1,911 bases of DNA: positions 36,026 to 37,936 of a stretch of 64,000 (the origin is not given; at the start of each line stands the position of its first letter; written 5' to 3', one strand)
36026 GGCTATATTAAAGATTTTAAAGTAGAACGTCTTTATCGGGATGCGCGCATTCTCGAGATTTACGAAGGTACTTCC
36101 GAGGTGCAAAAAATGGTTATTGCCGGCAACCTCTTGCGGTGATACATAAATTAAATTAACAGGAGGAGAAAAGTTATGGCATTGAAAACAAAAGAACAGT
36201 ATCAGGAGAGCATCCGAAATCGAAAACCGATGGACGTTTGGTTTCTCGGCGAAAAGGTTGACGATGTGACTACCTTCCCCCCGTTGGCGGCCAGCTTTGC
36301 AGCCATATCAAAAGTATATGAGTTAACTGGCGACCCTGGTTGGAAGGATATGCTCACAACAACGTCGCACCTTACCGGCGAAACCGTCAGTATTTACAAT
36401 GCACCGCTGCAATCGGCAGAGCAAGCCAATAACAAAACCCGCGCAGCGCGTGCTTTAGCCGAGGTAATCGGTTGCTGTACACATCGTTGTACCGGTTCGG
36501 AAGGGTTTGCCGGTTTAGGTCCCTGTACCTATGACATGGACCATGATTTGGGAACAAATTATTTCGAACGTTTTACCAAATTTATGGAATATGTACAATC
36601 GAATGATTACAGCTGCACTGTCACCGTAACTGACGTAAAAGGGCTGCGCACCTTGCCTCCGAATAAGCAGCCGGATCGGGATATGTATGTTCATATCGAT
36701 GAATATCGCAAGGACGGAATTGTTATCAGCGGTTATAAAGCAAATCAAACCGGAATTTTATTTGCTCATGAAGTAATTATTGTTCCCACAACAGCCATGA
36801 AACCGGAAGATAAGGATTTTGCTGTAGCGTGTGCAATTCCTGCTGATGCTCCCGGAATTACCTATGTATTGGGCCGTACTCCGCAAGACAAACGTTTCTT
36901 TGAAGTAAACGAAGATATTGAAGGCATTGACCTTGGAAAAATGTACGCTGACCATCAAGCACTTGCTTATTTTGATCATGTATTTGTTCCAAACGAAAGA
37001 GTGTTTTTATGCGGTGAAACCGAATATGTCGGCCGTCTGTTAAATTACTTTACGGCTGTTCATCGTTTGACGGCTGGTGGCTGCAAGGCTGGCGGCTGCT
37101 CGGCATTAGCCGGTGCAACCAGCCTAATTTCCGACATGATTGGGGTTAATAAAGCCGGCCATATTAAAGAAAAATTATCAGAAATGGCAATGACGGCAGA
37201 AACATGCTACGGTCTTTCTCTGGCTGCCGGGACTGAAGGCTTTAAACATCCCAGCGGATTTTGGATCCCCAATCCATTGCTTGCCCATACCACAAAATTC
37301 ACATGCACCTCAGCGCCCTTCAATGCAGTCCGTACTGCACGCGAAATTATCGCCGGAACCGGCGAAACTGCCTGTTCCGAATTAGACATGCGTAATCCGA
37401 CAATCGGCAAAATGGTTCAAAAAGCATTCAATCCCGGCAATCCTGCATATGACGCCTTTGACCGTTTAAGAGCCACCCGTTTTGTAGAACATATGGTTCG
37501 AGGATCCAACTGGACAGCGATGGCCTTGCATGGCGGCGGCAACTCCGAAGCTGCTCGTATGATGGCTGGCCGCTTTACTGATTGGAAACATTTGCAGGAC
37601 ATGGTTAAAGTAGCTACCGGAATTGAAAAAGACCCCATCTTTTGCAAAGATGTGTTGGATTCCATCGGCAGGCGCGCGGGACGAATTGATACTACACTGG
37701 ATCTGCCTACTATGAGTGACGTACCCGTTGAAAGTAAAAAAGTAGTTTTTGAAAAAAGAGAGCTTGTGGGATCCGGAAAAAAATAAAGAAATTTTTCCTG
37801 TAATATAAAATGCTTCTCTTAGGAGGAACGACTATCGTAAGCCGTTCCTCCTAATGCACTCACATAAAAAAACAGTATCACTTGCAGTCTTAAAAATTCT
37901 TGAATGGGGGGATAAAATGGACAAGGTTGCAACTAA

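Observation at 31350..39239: Sigma-54-controlled acyl-CoA catabolic module with an AbfD-family radical dehydratase/isomerase and an unknown substrate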

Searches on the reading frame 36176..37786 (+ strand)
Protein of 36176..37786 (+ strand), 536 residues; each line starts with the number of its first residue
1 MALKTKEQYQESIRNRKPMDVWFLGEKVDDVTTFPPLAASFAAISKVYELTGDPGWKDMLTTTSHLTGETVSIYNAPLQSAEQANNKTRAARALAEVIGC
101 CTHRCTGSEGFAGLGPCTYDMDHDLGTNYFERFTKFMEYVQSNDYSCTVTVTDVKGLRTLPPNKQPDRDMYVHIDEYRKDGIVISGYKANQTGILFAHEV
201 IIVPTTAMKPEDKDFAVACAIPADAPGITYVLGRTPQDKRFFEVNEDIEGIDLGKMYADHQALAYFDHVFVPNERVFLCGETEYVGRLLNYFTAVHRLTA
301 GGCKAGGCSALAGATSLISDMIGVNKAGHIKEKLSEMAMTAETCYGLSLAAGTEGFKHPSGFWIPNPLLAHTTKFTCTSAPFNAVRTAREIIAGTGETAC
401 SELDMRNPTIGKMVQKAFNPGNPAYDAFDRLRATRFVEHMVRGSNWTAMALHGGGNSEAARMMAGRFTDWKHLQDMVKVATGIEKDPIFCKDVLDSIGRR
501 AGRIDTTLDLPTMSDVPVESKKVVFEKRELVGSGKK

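Call 3: search_protein_families(library=pfam, proteins=[window:36176-37786:+])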
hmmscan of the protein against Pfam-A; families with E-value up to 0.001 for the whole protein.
window:36176-37786:+ (536 aa): 2 families
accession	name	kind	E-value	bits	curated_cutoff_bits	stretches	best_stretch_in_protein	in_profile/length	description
PF11794.13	HpaB_N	-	2.3e-74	250.9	35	1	5-278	1-270/270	4-hydroxyphenylacetate 3-hydroxylase N terminal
PF03241.18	HpaB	-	9e-41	139.7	25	1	286-478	2-198/202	4-hydroxyphenylacetate 3-hydroxylase C terminal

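Call 4: search_protein_families(library=ncbifam, proteins=[window:36176-37786:+])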
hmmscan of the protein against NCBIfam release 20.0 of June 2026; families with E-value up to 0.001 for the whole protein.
window:36176-37786:+ (536 aa): 2 families
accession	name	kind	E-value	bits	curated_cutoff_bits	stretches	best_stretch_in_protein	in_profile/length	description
TIGR02309.1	HpaB-1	equivalog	5.9e-35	121.3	480.2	1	4-440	2-430/477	4-hydroxyphenylacetate 3-monooxygenase, oxygenase component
TIGR02310.1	HpaB-2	equivalog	1e-15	57.5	885.2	1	5-436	14-440/519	4-hydroxyphenylacetate 3-monooxygenase, oxygenase component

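Call 7: search_solved_structures(query=window:36176-37786:+, show_alignments=1)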
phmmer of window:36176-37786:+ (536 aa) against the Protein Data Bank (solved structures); distinct sequences matched with E-value up to 0.001: 15.
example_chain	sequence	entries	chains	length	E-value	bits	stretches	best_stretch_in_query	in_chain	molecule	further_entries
1u8v_A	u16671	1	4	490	2.5e-95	323.3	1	3-483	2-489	Gamma-aminobutyrate metabolism dehydratase/isomerase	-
6vjr_A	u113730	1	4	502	1.2e-77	264.9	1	4-487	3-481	Vinylacetyl-CoA Delta-isomerase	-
2yyg_A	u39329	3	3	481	2.2e-28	102.3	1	4-432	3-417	4-hydroxyphenylacetate-3-hydroxylase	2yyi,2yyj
9lft_A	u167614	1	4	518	2.7e-28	102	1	3-436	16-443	4-Hydroxyphenylacetate-3-monooxygenase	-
2yyk_A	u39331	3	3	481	9.3e-28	100.3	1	4-432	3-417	4-hydroxyphenylacetate-3-hydroxylase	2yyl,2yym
7dbw_C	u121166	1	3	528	1e-19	73.8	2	173-435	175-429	4-hydroxyphenylacetate 3-hydroxylase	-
9j9j_A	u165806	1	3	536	1.1e-19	73.7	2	173-435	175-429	4-nitrophenol 4-monooxygenase/4-nitrocatechol 2-monooxygenase, oxygenase component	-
4oo2_A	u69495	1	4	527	2.2e-19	72.6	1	5-438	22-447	Chlorophenol-4-monooxygenase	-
4g5e_A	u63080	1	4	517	8.2e-15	57.6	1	3-369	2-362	2,4,6-Trichlorophenol 4-monooxygenase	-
7e8q_A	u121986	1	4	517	1.6e-13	53.3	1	3-369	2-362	Chlorophenol monooxygenase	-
6jhm_A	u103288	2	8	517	1.6e-13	53.3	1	3-369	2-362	Chlorophenol monooxygenase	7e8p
3hwc_A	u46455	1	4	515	1.9e-13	53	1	4-369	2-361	Chlorophenol-4-monooxygenase component 2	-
6qyh_A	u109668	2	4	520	1.2e-11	47.1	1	5-436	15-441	4-hydroxyphenylacetate 3-monooxygenase oxygenase component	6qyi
6eb0_A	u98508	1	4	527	1.3e-11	47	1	5-436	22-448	4-hydroxyphenylacetate 3-monooxygenase, oxygenase subunit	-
6b1b_A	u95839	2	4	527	3.4e-11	45.6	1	5-436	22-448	4-hydroxyphenylacetate 3-monooxygenase, oxygenase subunit | 4-hydroxyphenylacetate 3-monooxygenase oxygenase component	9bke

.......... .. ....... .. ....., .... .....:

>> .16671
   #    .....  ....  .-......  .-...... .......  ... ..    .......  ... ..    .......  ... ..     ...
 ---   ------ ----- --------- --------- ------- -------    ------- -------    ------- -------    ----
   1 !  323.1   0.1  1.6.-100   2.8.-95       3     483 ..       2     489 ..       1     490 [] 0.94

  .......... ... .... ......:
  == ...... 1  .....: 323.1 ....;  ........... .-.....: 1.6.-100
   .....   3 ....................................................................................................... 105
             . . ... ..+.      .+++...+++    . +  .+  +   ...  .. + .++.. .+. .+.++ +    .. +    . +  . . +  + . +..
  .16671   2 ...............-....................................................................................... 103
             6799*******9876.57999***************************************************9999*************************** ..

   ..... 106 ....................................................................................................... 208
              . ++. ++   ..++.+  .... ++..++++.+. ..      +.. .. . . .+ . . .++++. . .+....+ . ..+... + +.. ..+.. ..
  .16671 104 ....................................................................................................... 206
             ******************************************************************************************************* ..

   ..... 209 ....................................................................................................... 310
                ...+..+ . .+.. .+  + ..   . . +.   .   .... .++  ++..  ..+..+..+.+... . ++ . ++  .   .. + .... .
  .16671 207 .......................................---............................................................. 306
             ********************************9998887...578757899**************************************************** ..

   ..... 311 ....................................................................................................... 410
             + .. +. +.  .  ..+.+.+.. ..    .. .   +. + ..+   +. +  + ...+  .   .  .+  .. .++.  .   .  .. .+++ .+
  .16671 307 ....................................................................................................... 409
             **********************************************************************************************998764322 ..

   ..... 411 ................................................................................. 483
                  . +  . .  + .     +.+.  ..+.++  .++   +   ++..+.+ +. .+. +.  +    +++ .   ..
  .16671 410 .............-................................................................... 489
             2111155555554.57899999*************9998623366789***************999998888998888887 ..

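Call 10: find_homologous_proteins(query=window:36176-37786:+)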
Query window:36176-37786:+ (536 aa): 567 proteins with E <= 0.001 among 8000 candidates; the best 120 are listed.
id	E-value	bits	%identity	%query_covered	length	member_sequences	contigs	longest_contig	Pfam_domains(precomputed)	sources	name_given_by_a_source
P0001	0.0e+0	1168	93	100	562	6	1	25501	PF03241.19,PF11794.14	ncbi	-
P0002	0.0e+0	1114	91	96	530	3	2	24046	PF03241.19,PF11794.14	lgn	-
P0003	0.0e+0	1019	83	96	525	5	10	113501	PF03241.19,PF11794.14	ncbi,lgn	-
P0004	1.6e-293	992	83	95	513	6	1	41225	PF03241.19,PF11794.14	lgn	-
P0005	2.7e-293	991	82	96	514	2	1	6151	PF03241.19,PF11794.14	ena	-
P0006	3.3e-287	971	80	96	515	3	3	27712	PF03241.19,PF11794.14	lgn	-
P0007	3.2e-285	965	79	96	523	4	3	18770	PF03241.19,PF11794.14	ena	-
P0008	4.6e-285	964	78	95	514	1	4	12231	PF03241.19,PF11794.14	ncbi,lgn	ncbi:MAG: 4-hydroxyphenylacetate 3-hydroxylase N-terminal domain-containing protein [Oscillospiracea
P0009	1.8e-284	962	80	95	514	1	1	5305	PF03241.19,PF11794.14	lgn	-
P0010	3.4e-281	952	79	95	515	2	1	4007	PF03241.19,PF11794.14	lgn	-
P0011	4.5e-281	951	77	96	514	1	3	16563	PF03241.19,PF11794.14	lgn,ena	-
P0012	1.1e-280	950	78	95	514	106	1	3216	PF03241.19,PF11794.14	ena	-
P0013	2.2e-279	946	77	96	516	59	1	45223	PF03241.19,PF11794.14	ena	-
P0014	1.3e-278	943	79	95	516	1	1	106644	PF03241.19,PF11794.14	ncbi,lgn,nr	ncbi:MAG: 4-hydroxyphenylacetate 3-hydroxylase N-terminal domain-containing protein [Eubacterium sp.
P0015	4.3e-276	935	76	95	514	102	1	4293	PF03241.19,PF11794.14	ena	-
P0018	3.9e-274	928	76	96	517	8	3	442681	PF03241.19,PF11794.14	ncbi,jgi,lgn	ncbi:MAG: 4-hydroxyphenylacetate 3-hydroxylase N-terminal domain-containing protein [Dehalobacterium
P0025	7.9e-271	917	75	95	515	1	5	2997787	PF03241.19,PF11794.14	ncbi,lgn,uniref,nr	ncbi:4-hydroxyphenylacetate 3-hydroxylase N-terminal domain-containing protein [Megasphaera paucivor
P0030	1.6e-268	910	74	95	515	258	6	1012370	PF03241.19,PF11794.14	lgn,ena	-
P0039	4.5e-257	872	71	95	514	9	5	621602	PF03241.19,PF11794.14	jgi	jgi:4-hydroxybutyryl-CoA dehydratase/vinylacetyl-CoA-Delta-isomerase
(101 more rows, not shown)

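Call 11: find_encoding_contigs(protein=window:36176-37786:+, flank=10000, max_places=4)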
Protein window:36176-37786:+ (536 aa): no gene with exactly this product is on record in the collection.

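Call 12: find_encoding_contigs(protein=P0025, flank=10000, max_places=3)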
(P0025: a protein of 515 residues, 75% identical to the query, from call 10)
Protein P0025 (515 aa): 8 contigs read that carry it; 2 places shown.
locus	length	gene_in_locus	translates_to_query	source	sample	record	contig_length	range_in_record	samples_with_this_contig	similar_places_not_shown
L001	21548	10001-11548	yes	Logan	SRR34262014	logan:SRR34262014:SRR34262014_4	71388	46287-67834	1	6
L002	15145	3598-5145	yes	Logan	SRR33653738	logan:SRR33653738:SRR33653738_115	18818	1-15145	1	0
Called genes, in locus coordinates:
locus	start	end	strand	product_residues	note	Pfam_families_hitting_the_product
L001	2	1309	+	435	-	PF01964:ThiC_Rad_SAM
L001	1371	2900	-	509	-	PF02541:Ppx-GppA, PF21447:Ppx-GppA_III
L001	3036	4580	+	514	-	PF02541:Ppx-GppA, PF21447:Ppx-GppA_III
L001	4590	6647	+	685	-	PF13089:PP_kinase_N, PF13091:PLDc_2 (faint), PF02503:PP_kinase, PF17941:PP_kinase_C_1, PF13090:PP_kinase_C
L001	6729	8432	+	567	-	PF08448:PAS_4 (faint), PF13188:PAS_8 (faint), PF13426:PAS_9 (faint), PF00989:PAS, PF00158:Sigma54_activat, PF14532:Sigma54_activ_2, PF25601:AAA_lid_14, PF18024:HTH_50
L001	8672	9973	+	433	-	PF02550:AcetylCoA_hydro, PF13336:AcetylCoA_hyd_C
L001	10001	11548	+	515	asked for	PF11794:HpaB_N, PF03241:HpaB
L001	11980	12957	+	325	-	PF03990:DUF348 (weak), PF07501:G5, PF06725:3D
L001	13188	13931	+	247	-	PF00318:Ribosomal_S2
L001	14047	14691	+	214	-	PF25025:EF-Ts_N (weak), PF00889:EF_TS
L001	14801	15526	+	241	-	PF00696:AA_kinase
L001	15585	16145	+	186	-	PF01765:RRF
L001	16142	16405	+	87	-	-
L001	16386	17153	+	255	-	PF01255:Prenyltransf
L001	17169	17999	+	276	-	PF01148:CTP_transf_1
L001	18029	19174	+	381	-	PF02670:DXP_reductoisom, PF08436:DXP_redisom_C, PF13288:DXPR_C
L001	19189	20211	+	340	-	PF02163:Peptidase_M50, PF00595:PDZ (weak), PF13180:PDZ_2 (weak), PF17820:PDZ_6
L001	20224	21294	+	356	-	PF04551:GcpE, PF26540:GcpE_C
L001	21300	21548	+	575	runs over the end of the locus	PF00587:tRNA-synt_2b, PF04073:tRNA_edit, PF03129:HGTP_anticodon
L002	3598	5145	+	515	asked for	PF11794:HpaB_N, PF03241:HpaB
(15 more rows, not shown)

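Call 14: find_encoding_contigs(protein=P0001, flank=10000, max_places=2)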
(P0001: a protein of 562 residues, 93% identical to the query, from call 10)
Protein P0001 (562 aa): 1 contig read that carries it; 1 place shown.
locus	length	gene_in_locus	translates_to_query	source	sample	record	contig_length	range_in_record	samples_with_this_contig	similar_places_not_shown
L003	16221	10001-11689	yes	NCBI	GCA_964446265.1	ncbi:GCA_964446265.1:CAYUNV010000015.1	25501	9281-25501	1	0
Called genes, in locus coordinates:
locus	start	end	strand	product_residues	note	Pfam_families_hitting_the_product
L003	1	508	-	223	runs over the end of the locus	PF12705:PDDEXK_1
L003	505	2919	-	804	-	-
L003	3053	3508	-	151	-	PF00583:Acetyltransf_1, PF13673:Acetyltransf_10, PF13508:Acetyltransf_7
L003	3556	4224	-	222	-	PF00730:HhH-GPD, PF00633:HHH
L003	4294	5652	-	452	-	PF05167:DUF711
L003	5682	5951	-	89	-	PF01842:ACT (weak), PF13740:ACT_6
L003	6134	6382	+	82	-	PF05979:DUF896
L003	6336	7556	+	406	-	PF12832:MFS_1_like (faint), PF07690:MFS_1, PF06779:MFS_4, PF00083:Sugar_tr, PF07690:MFS_1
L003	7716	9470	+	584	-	PF00158:Sigma54_activat, PF01078:Mg_chelatase (faint), PF14532:Sigma54_activ_2, PF07724:AAA_2 (weak), PF25601:AAA_lid_14, PF02954:HTH_8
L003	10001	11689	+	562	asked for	PF11794:HpaB_N, PF03241:HpaB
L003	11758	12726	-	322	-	PF13379:NMT1_2, PF09084:NMT1, PF04069:OpuAC (weak), PF12974:Phosphonate-bd (weak)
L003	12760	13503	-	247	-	PF00005:ABC_tran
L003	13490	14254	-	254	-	PF00528:BPD_transp_1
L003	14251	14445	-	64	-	-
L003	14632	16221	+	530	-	?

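Call 15: find_encoding_contigs(protein=P0018, flank=10000, max_places=2)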
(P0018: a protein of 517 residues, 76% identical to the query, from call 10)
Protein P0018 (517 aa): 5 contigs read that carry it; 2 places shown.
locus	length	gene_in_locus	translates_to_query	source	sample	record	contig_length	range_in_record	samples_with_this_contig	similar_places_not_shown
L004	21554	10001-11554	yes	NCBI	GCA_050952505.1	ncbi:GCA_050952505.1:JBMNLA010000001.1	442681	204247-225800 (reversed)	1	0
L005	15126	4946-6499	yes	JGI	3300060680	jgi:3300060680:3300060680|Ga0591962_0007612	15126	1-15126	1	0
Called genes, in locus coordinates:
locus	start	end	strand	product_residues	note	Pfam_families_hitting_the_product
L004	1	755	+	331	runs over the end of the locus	PF01923:Cob_adeno_trans, PF03928:HbpS-like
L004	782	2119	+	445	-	PF01512:Complex1_51K, PF13534:Fer4_17, PF13375:RnfC_N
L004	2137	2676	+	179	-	PF00936:BMC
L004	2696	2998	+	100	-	PF00936:BMC (weak)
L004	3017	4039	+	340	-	PF25928:DUF7973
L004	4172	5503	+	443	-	PF02550:AcetylCoA_hydro, PF13336:AcetylCoA_hyd_C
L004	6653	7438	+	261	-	PF01012:ETF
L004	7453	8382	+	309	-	PF01012:ETF, PF00766:ETF_alpha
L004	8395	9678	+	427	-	PF01266:DAO, PF01494:FAD_binding_3, PF01946:Thi4 (weak), PF03486:HI0933_like, PF07992:Pyr_redox_2 (weak), PF12831:FAD_oxidored, PF13450:NAD_binding_8, PF26311:ETF-QO_FixC_C, +4 more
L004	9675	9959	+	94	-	PF12797:Fer4_2 (faint), PF13237:Fer4_10 (weak), PF13187:Fer4_9 (weak)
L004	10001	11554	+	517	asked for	PF11794:HpaB_N, PF03241:HpaB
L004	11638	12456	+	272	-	PF13183:Fer4_8 (faint), PF13534:Fer4_17 (faint), PF13484:Fer4_16 (faint), PF13746:Fer4_18 (weak), PF14697:Fer4_21 (faint), PF13237:Fer4_10 (weak), PF12838:Fer4_7, PF13187:Fer4_9, +4 more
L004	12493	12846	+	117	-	-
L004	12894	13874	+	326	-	PF08545:ACP_syn_III, PF08541:ACP_syn_III_C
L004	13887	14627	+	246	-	PF00106:adh_short, PF08659:KR, PF13561:adh_short_C2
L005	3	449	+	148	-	?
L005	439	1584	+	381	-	PF02771:Acyl-CoA_dh_N, PF02770:Acyl-CoA_dh_M, PF00441:Acyl-CoA_dh_1, PF08028:Acyl-CoA_dh_2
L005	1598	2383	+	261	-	PF01012:ETF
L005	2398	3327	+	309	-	PF01012:ETF, PF00766:ETF_alpha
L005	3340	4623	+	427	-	PF01266:DAO, PF01494:FAD_binding_3, PF01946:Thi4 (weak), PF03486:HI0933_like, PF07992:Pyr_redox_2 (weak), PF12831:FAD_oxidored, PF13450:NAD_binding_8, PF26311:ETF-QO_FixC_C, +4 more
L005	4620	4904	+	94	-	PF12797:Fer4_2 (faint), PF13237:Fer4_10 (weak), PF13187:Fer4_9 (weak)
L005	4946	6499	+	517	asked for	PF11794:HpaB_N, PF03241:HpaB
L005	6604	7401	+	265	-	PF13183:Fer4_8 (faint), PF13534:Fer4_17 (faint), PF13746:Fer4_18 (weak), PF13484:Fer4_16 (faint), PF14697:Fer4_21 (faint), PF13237:Fer4_10 (weak), PF12838:Fer4_7, PF13187:Fer4_9, +4 more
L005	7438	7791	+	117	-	-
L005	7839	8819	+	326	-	PF08545:ACP_syn_III, PF08541:ACP_syn_III_C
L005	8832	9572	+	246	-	PF00106:adh_short, PF08659:KR, PF13561:adh_short_C2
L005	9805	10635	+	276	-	PF00037:Fer4 (faint), PF12797:Fer4_2 (weak), PF12837:Fer4_6 (weak), PF13237:Fer4_10, PF13484:Fer4_16 (faint), PF12838:Fer4_7, PF13187:Fer4_9, PF00881:Nitroreductase, +3 more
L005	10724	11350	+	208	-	PF02698:DUF218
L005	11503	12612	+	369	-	PF01321:Creatinase_N, PF00557:Peptidase_M24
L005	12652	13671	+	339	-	PF00005:ABC_tran, PF13304:AAA_21 (weak), PF08352:oligo_HPY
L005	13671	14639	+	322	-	PF00005:ABC_tran, PF02463:SMC_N (weak), PF08352:oligo_HPY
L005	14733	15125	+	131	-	?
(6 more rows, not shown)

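Call 16: find_encoding_contigs(protein=P0014, flank=10000, max_places=2)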
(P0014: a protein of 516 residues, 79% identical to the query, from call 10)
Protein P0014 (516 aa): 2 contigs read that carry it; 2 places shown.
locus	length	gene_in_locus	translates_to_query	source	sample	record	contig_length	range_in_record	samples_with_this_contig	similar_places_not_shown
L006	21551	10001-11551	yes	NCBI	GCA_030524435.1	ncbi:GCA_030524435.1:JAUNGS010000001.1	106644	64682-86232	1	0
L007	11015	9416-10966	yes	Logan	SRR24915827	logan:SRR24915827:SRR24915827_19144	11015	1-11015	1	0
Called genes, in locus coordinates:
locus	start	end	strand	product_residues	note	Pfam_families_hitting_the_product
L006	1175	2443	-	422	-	PF12844:HTH_19, PF13560:HTH_31, PF01381:HTH_3, PF07022:Phage_CI_repr (weak), PF13443:HTH_26 (faint), PF16107:DUF4825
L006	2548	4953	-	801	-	PF00112:Peptidase_C1, PF18560:Lectin_like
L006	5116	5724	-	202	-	-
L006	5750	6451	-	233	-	-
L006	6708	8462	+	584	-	PF00989:PAS (faint), PF13426:PAS_9, PF00158:Sigma54_activat, PF14532:Sigma54_activ_2, PF07728:AAA_5 (weak), PF25601:AAA_lid_14, PF13936:HTH_38 (weak), PF18024:HTH_50, +3 more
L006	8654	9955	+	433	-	PF01144:CoA_trans (faint), PF02550:AcetylCoA_hydro, PF13336:AcetylCoA_hyd_C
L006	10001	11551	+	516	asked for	PF11794:HpaB_N, PF03241:HpaB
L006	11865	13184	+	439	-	PF04326:SLFN_AlbA_2, PF13749:HATPase_c_4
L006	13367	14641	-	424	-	PF01636:APH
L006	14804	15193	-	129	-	-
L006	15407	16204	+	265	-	PF00702:Hydrolase, PF13344:Hydrolase_6, PF13419:HAD_2 (weak), PF13242:Hydrolase_like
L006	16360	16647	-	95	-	PF02302:PTS_IIB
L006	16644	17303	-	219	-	PF00834:Ribul_P_3_epim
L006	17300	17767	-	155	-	PF00359:PTS_EIIA_2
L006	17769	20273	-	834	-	PF00521:DNA_topoisoIV, PF03989:DNA_gyraseA_C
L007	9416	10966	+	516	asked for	PF11794:HpaB_N, PF03241:HpaB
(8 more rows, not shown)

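Call 22: find_related_loci(query=A1, collection=genome_contigs, flank=10000)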
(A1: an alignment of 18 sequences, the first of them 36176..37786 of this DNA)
Query A1 (536 aa) in genome_contigs; peptide patterns used: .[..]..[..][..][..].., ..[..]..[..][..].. (x = any residue, [..] = any of these).
72 stretches matched a pattern; 42 encode a relative of the query (tblastn E <= 1e-3); 41 distinct loci.
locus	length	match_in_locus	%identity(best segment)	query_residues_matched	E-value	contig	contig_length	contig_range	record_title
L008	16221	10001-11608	93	1-536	0e+0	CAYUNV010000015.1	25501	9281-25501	MAG TPA_asm: uncultured Negativicutes bacterium isolate binchicken_co104_52 genome assembly, contig: NODE_1457_length_25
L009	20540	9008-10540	84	1-511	0e+0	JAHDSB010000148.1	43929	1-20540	MAG: Clostridia bacterium isolate SV3-B14.1 k141_36970, whole genome shotgun sequence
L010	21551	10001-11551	80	1-517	0e+0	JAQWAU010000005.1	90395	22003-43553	MAG: Heliobacteriaceae bacterium isolate STF2_203 NODE_377_length_90395_cov_10.799586_Sandtown_F2, whole genome shotgun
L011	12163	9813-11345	78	1-511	0e+0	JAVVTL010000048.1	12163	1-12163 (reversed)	MAG: Oscillospiraceae bacterium isolate CGS10Y2-bin28 NODE_5059_length_12163_cov_51.647671, whole genome shotgun sequenc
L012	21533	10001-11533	79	1-511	0e+0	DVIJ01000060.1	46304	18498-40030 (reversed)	MAG TPA_asm: Candidatus Scatomorpha merdavium isolate ChiSxjej3B15-13231 ChiSxjej3B15M5__C175335_L46304_SRR6323373, whol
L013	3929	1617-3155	78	1-513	0e+0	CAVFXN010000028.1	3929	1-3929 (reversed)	Bacteroidaceae bacterium isolate SRR8978373_cleanbin_000004 genome assembly, contig: Spades_SRR8978373_contig_1542, whol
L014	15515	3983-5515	78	1-511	0e+0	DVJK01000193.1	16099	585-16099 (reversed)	MAG TPA_asm: Candidatus Scatomorpha merdipullorum isolate ChiHjej10B9-9673 ChiHjej10B9M5__C257069_L16099_SRR6323298, who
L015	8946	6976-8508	78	1-511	0e+0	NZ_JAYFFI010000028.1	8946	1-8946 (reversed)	Pseudoramibacter faecis strain HA2172 Pa_ctg035, whole genome shotgun sequence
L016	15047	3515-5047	78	1-511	0e+0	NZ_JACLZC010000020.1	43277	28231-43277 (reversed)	Pseudoflavonifractor phocaeensis strain An569 An569_contig-110_19, whole genome shotgun sequence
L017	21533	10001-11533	78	1-511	0e+0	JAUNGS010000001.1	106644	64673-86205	MAG: Eubacterium sp. isolate S27M_St_31 NODE_81_length_106644_cov_10.385837, whole genome shotgun sequence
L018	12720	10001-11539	77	1-513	0e+0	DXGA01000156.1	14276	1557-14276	MAG TPA_asm: Candidatus Flavonifractor merdipullorum isolate ChiGjej6B6-1540 ChiGjej6B6M5__C284519_L14276_SAMN08009849,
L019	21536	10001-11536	78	1-512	0e+0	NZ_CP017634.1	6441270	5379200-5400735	Candidatus Formimonas warabiya strain DCMF chromosome, complete genome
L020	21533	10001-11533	78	1-511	0e+0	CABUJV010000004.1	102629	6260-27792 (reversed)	MAG TPA_asm: uncultured Clostridiales bacterium isolate MGYG-HGUT-04068 genome assembly, contig: GUT_GENOME255537_4, who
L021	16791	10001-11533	76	3-513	0e+0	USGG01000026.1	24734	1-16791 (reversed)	uncultured Megasphaera sp. isolate UMGS1693 genome assembly, contig: NODE_1550_length_24734_cov_3.959156, whole genome s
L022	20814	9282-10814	76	1-511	0e+0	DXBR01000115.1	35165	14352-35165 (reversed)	MAG TPA_asm: Candidatus Anaerobutyricum stercoris isolate CHK179-28034 CHK179__C251988_L35165_SAMEA5754823, whole genome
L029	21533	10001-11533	74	1-511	0e+0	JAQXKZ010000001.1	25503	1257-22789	MAG: Clostridiales bacterium isolate SUG1290 k141_1476623, whole genome shotgun sequence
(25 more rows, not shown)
